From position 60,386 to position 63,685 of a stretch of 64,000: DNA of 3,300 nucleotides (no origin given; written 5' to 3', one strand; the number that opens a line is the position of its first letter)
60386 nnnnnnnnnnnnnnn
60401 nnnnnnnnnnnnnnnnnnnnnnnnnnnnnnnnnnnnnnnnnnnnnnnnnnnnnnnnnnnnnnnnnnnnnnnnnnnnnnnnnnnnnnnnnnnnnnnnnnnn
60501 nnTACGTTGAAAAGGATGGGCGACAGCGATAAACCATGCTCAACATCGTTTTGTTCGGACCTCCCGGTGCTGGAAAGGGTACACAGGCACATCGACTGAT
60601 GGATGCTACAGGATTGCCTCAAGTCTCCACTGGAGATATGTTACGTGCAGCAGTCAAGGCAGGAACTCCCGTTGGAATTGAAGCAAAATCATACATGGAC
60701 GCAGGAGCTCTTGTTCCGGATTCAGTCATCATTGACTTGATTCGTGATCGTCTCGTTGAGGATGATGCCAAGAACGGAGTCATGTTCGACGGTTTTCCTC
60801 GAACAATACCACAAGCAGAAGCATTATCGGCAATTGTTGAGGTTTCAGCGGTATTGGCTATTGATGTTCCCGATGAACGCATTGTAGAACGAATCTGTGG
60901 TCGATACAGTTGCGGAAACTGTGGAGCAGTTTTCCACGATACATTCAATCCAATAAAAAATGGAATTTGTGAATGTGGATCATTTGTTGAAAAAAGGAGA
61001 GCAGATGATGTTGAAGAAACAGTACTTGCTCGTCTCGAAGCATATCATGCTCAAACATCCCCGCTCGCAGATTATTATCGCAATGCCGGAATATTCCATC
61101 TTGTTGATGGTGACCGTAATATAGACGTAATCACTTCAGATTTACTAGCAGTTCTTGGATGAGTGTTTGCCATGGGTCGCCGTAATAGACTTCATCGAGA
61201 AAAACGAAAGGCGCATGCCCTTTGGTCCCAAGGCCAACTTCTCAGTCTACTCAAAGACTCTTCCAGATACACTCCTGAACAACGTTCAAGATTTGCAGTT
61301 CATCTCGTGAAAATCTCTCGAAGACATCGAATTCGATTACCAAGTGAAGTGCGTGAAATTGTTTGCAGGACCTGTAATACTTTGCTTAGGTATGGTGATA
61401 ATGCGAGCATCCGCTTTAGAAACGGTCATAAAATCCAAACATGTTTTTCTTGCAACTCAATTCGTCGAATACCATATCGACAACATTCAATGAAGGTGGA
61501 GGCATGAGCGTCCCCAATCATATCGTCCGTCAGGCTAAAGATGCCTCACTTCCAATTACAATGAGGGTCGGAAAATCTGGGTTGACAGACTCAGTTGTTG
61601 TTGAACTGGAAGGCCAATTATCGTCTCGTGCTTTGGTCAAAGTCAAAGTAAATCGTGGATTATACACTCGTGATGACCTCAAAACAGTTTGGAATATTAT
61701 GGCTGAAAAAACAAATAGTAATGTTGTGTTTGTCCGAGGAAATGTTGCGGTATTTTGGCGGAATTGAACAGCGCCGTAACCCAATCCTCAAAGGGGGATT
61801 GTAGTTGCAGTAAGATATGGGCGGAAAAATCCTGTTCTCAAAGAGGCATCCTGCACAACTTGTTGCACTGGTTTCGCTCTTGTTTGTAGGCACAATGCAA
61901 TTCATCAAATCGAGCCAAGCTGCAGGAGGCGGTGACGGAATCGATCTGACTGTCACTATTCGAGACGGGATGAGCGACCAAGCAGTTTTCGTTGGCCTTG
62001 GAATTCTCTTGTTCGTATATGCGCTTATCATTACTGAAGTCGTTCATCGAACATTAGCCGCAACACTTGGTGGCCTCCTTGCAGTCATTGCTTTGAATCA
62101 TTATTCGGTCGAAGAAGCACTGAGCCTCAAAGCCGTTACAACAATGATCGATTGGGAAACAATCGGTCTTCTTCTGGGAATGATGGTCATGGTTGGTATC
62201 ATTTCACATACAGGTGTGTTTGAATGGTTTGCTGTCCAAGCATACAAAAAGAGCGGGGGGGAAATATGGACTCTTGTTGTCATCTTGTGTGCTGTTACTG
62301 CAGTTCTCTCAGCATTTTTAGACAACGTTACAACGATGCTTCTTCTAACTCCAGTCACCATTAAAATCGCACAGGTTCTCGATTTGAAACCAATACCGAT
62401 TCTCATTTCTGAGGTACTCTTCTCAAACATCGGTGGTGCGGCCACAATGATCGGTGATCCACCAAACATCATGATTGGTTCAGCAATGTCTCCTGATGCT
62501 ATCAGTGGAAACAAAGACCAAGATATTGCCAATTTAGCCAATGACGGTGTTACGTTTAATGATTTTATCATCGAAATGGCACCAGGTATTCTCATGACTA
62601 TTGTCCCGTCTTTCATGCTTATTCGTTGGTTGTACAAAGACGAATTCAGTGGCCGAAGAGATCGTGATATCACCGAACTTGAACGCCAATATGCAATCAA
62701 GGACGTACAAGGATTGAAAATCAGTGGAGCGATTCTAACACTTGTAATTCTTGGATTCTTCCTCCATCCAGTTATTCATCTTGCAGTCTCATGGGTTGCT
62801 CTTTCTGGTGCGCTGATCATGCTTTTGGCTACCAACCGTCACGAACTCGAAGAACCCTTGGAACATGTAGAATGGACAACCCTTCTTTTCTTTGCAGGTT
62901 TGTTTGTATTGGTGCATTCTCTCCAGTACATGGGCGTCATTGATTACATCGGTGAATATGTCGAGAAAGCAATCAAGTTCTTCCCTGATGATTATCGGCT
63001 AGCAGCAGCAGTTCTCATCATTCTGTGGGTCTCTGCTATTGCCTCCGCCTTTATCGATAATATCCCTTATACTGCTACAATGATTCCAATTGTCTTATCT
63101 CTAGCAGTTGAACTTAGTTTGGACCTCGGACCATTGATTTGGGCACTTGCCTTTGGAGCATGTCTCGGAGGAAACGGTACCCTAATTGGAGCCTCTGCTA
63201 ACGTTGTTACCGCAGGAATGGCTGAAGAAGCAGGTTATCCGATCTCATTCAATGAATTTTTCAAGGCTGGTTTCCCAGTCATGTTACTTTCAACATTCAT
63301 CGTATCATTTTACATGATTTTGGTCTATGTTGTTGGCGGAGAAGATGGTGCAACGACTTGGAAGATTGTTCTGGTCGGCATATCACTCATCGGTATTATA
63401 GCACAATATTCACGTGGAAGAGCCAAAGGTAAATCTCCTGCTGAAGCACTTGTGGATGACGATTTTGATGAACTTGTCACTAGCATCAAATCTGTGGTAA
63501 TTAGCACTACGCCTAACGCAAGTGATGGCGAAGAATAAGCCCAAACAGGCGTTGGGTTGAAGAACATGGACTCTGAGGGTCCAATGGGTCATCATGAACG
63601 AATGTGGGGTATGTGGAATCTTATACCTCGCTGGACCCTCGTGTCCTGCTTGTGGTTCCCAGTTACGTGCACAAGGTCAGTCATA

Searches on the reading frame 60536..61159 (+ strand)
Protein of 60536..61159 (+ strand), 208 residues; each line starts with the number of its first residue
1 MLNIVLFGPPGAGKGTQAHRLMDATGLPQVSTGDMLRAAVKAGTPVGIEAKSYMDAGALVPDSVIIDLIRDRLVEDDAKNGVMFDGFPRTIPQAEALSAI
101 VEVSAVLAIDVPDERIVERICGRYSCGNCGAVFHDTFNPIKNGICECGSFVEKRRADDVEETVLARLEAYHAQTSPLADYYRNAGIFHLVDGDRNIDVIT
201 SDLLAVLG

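Call 29: search_protein_families(library=pfam, proteins=[window:60536-61159:+], max_evalue=0.001)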
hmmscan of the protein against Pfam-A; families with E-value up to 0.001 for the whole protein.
window:60536-61159:+ (208 aa): 4 families
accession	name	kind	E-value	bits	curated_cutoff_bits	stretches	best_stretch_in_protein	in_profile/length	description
PF00406.28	ADK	-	1.2e-50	172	26.8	1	6-185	1-150/151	Adenylate kinase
PF13207.12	AAA_17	-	4.1e-25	89.1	27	1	7-122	1-121/136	AAA domain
PF05191.20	ADK_lid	-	1.9e-05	24.9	26.6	1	123-148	1-28/36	Adenylate kinase, active site lid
PF13671.12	AAA_33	-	8.1e-05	23.4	27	1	4-124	2-119/143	AAA domain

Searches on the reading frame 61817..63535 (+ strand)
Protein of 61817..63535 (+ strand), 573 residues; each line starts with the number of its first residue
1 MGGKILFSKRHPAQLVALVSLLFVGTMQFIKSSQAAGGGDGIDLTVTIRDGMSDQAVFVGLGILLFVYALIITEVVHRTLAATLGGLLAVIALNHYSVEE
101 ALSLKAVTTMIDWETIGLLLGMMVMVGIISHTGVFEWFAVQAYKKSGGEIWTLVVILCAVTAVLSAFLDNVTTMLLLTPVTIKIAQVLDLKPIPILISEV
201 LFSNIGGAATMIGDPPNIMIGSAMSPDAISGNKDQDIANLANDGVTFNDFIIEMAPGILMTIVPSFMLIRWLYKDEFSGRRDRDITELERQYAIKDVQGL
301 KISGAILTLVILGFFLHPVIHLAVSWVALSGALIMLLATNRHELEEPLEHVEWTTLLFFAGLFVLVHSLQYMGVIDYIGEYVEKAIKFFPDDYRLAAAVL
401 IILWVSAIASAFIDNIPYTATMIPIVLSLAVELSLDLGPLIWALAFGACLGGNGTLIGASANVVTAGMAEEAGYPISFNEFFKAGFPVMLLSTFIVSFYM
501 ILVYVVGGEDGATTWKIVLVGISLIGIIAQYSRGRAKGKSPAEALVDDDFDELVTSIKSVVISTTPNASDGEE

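Call 29: search_protein_families(library=pfam, proteins=[window:61817-63535:+], max_evalue=0.001)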
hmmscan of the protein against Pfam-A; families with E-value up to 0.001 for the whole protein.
window:61817-63535:+ (573 aa): 3 families
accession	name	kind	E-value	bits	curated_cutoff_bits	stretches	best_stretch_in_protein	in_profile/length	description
PF03600.22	CitMHS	-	2.2e-88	297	31.9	2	68-447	1-336/336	Citrate transporter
PF02040.21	ArsB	-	6.6e-17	62.4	22.2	1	75-498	19-416/423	Arsenical pump membrane protein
PF00939.25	Na_sulph_symp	-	1.6e-16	60.8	27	2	240-434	208-400/472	Sodium:sulfate symporter transmembrane region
